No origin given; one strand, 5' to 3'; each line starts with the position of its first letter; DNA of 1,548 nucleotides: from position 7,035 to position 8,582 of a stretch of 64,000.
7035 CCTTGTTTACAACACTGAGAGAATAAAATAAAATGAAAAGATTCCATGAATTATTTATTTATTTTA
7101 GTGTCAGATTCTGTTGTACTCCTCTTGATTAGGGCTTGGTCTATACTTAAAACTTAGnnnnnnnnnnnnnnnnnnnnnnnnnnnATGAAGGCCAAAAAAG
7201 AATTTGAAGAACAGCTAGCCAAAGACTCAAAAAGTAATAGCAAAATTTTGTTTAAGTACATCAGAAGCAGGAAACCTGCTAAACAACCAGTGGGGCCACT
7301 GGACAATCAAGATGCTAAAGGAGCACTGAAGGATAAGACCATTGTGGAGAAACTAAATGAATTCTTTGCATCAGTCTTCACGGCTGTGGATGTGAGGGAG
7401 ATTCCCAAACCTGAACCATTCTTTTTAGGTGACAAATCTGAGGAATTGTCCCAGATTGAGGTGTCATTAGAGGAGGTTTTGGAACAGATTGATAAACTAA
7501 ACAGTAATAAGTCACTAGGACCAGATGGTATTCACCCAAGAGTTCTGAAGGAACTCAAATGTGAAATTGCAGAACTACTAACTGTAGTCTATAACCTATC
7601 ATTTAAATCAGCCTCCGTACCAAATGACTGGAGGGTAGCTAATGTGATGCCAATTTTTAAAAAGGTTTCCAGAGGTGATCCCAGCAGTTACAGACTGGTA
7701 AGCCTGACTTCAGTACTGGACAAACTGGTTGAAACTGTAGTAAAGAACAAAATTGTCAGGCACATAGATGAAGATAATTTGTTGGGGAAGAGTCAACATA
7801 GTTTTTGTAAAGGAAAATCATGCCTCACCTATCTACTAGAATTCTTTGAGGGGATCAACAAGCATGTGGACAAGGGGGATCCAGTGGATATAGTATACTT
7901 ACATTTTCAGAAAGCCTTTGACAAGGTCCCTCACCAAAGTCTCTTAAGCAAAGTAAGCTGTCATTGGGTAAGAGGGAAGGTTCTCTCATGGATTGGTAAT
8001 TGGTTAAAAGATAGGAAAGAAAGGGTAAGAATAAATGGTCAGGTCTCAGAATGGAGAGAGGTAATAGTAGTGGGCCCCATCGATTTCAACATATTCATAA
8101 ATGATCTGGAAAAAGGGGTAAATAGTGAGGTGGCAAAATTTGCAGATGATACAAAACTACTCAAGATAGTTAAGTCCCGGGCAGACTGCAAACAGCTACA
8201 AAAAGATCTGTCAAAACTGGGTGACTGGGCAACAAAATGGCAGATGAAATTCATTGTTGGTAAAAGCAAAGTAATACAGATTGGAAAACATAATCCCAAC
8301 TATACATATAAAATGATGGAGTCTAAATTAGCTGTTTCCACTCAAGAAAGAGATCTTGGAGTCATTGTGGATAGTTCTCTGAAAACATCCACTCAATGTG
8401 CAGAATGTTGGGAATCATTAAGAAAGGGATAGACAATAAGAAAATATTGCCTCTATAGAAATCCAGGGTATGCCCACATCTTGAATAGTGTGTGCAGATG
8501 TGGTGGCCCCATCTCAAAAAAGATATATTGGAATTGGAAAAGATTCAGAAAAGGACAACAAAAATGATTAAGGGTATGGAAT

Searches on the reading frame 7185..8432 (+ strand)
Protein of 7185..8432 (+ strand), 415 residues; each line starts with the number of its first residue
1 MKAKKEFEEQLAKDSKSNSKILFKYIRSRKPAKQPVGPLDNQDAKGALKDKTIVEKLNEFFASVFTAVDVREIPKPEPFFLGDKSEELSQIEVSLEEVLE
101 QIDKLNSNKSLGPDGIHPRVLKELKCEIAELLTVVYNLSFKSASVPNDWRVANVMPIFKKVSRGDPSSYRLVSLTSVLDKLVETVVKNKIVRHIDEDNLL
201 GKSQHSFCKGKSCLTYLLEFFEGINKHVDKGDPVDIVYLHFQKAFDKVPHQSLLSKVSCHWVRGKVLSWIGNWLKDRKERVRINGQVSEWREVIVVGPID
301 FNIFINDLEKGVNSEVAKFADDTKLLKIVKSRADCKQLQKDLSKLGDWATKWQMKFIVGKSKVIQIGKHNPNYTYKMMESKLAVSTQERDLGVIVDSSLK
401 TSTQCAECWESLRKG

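Call 72: find_encoding_contigs(protein=window:7185-8432:+, flank=3000, max_places=4)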
Protein window:7185-8432:+ (415 aa): no gene with exactly this product is on record in the collection.

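Call 84: search_protein_families(library=pfam, proteins=[window:7185-8432:+], max_evalue=0.001)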
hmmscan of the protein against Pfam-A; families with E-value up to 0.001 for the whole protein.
window:7185-8432:+ (415 aa): 1 family
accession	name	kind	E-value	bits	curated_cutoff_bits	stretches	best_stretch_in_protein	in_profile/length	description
PF00078.32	RVT_1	-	4.1e-18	66.3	29.6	1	162-365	5-193/205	Reverse transcriptase (RNA-dependent DNA polymerase)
